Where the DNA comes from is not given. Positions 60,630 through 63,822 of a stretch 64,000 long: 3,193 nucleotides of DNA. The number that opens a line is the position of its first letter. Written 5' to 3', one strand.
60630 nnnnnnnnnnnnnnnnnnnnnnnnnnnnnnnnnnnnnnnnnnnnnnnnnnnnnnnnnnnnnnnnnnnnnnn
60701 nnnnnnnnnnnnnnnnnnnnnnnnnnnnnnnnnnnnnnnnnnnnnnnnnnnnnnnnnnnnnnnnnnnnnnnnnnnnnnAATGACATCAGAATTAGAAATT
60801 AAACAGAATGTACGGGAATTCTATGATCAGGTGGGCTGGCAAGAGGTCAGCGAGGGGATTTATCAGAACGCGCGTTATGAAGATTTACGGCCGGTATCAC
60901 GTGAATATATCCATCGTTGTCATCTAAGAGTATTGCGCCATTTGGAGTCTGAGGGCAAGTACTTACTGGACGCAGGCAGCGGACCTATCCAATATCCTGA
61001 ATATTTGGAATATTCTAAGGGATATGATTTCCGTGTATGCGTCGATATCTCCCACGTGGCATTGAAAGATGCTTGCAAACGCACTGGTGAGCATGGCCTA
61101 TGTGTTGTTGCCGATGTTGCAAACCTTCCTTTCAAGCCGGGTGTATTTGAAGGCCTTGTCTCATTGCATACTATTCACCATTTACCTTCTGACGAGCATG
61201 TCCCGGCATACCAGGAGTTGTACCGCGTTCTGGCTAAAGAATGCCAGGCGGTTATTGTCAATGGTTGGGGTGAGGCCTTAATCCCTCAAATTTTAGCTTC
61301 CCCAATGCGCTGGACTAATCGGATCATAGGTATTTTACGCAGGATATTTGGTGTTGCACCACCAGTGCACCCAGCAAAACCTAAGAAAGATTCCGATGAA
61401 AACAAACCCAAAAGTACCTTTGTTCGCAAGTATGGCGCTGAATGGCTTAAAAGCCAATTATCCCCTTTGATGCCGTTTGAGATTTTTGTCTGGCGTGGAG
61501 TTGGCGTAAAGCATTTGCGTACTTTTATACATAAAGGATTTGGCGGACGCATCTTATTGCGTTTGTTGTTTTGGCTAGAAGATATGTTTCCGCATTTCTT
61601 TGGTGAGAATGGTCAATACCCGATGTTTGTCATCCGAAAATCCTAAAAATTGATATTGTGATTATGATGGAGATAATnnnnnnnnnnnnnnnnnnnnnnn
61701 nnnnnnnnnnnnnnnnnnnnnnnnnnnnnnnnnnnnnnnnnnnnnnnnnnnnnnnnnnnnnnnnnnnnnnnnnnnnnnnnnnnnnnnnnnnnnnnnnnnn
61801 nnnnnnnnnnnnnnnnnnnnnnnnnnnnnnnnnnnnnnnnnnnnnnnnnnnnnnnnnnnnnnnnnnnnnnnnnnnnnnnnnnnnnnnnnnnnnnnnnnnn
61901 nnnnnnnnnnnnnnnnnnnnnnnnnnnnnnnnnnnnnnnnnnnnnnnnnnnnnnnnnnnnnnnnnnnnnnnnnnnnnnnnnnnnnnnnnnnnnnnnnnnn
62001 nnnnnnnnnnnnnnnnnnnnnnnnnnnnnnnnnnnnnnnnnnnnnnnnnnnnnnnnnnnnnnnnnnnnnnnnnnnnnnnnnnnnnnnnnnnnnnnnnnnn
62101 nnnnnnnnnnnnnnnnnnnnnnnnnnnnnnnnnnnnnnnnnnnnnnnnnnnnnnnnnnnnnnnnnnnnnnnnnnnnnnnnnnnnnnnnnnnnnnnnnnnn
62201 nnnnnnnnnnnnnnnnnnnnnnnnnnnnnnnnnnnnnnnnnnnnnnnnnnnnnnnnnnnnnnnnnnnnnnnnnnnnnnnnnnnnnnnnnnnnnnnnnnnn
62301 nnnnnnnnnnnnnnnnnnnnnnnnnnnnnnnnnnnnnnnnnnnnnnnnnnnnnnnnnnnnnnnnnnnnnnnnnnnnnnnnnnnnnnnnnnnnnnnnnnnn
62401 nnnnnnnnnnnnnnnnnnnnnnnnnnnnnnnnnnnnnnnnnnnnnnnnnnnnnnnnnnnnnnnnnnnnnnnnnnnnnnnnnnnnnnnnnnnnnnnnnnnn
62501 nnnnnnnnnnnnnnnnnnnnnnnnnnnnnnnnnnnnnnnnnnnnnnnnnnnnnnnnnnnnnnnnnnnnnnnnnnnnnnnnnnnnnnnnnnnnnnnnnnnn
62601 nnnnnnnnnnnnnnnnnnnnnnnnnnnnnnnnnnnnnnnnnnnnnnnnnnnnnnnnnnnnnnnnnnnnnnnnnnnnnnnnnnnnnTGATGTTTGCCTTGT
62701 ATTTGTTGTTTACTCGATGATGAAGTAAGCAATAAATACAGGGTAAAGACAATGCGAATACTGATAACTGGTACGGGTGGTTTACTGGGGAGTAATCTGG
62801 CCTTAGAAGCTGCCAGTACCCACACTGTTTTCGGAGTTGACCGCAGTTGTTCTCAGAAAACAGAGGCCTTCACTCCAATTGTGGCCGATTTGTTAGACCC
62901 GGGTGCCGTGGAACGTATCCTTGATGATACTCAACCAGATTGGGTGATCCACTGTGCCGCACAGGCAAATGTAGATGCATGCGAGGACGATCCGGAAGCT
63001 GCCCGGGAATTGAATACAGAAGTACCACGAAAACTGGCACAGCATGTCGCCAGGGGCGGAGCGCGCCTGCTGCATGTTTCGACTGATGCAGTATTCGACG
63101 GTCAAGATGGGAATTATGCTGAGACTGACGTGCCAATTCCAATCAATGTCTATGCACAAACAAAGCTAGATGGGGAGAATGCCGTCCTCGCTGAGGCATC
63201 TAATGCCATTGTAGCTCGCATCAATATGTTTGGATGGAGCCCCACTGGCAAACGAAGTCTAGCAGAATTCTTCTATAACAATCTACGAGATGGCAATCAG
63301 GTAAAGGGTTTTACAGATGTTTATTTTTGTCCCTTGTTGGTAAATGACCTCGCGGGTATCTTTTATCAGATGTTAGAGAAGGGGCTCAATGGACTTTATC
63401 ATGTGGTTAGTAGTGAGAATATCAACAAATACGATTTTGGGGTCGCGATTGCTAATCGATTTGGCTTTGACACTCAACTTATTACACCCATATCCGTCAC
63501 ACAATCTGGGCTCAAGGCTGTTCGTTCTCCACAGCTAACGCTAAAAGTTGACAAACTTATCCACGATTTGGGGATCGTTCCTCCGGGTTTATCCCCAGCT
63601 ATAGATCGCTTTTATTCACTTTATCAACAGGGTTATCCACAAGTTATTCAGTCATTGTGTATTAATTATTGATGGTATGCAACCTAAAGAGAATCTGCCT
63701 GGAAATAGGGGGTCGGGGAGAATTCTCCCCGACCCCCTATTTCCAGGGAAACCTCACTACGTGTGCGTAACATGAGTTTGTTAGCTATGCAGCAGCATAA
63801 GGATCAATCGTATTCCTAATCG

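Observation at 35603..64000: Twin modules: Wzm-Wzt + KpsS-like protein + nonulosonate synthesis, twice in one locus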

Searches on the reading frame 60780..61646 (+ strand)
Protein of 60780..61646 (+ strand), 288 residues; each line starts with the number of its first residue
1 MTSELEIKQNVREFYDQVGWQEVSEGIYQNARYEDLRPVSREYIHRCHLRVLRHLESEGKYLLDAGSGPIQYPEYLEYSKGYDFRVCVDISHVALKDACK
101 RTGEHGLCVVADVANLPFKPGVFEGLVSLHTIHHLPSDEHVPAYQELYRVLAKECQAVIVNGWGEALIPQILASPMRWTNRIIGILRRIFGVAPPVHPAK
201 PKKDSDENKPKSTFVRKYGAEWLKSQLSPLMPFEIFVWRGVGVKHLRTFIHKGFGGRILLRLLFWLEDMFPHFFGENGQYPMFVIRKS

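Call 7: search_protein_families(library=pfam, proteins=[window:60780-61646:+], max_evalue=0.01)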
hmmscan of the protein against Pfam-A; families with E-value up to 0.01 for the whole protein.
window:60780-61646:+ (288 aa): 2 families
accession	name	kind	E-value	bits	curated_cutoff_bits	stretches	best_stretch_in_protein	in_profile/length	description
PF08241.18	Methyltransf_11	-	3.1e-12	47.4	21.2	1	63-155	1-91/95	Methyltransferase domain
PF13649.12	Methyltransf_25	-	5.3e-09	37.1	27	1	63-153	2-95/97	Methyltransferase domain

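Call 10: search_protein_families(library=ncbifam, proteins=[window:60780-61646:+], max_evalue=0.001)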
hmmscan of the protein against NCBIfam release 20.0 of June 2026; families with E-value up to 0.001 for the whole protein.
window:60780-61646:+ (288 aa): 3 families
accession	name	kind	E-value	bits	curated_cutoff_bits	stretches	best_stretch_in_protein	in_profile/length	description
NF045667.1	MTase_DVU1556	equivalog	2.9e-05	23.6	155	1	44-155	15-115/213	DVU_1556 family methyltransferase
NF008300.0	PRK11088.1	equivalog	0.00024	20.7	303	1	53-131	80-160/272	23S rRNA (guanine(745)-N(1))-methyltransferase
TIGR02021.1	BchM-ChlM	equivalog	0.00034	20.1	158.9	1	8-147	2-143/218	magnesium protoporphyrin IX methyltransferase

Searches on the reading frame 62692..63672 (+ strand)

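Call 7: search_protein_families(library=pfam, proteins=[window:62692-63672:+], max_evalue=0.01)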
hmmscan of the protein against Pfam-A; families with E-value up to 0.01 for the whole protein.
window:62692-63672:+ (326 aa): 5 families
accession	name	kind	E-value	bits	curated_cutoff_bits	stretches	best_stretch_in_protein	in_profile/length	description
PF04321.23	RmlD_sub_bind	-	6.1e-61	206.4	27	1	21-309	1-283/287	RmlD substrate binding domain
PF01370.27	Epimerase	-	2.6e-25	89.7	20.9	1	23-208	1-203/240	NAD dependent epimerase/dehydratase family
PF16363.11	GDP_Man_Dehyd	-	7e-14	52.5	27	1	24-166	1-165/332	GDP-mannose 4,6 dehydratase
PF02719.21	Polysacc_synt_2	-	2.5e-07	30.6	20.2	1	55-134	50-131/293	Polysaccharide biosynthesis protein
PF07993.18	NAD_binding_4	-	2e-05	24.3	20.1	1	81-169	88-192/258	Male sterility protein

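Call 10: search_protein_families(library=ncbifam, proteins=[window:62692-63672:+], max_evalue=0.001)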
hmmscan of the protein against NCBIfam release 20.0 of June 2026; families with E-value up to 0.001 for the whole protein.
window:62692-63672:+ (326 aa): 15 families
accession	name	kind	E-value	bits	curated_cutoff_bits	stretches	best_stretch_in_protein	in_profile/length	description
TIGR01214.1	rmlD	equivalog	4.6e-55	186.7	224.05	1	22-304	1-278/285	dTDP-4-dehydrorhamnose reductase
NF007440.0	PRK09987.1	equivalog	3.3e-22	79.1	308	1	21-262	1-242/299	dTDP-4-dehydrorhamnose reductase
TIGR01181.1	dTDP_gluc_dehyt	equivalog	1.2e-10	41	365.1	1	22-167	1-164/321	dTDP-glucose 4,6-dehydratase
TIGR01179.1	galE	equivalog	2.8e-10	39.5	262.3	1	22-169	1-159/332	UDP-glucose 4-epimerase GalE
TIGR02197.1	heptose_epim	equivalog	4.4e-10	39.2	274.6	1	23-168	1-152/316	ADP-glyceromanno-heptose 6-epimerase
NF042422.1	oxyalk_red_OleD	equivalog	6.2e-09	35.7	580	1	21-184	1-171/329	2-alkyl-3-oxoalkanoate reductase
NF058621.1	DiazavRedAvaA7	equivalog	1.9e-07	31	400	1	21-128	1-110/304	3-diazoavenalumate denitrifying reductase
NF042423.1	oxyalk_red_Shew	equivalog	3.2e-06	26.4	580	1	17-173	5-164/331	2-alkyl-3-oxoalkanoate reductase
NF007582.0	PRK10217.1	equivalog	1.9e-05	23.9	698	1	23-135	4-138/355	dTDP-glucose 4,6-dehydratase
TIGR03466.1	HpnA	hypoth_equivalog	2.6e-05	23.3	367.65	1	21-170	1-157/327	hopanoid-associated sugar epimerase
TIGR02622.1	CDP_4_6_dhtase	equivalog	3.1e-05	23.3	278.45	1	39-147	37-147/352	CDP-glucose 4,6-dehydratase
NF043036.1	ErythonDh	equivalog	3.6e-05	23.1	325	1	21-143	1-137/321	D-erythronate dehydrogenase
NF006073.0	PRK08219.1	equivalog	0.00021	21.1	218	1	22-102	5-92/227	SDR family oxidoreductase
NF041015.1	UDPsulfquin_syn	equivalog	0.00021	20.4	575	0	21-56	1-37/384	UDP-sulfoquinovose synthase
NF007490.0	PRK10084.1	subfamily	0.00072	18.6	649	0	21-108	1-100/361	dTDP-glucose 4,6-dehydratase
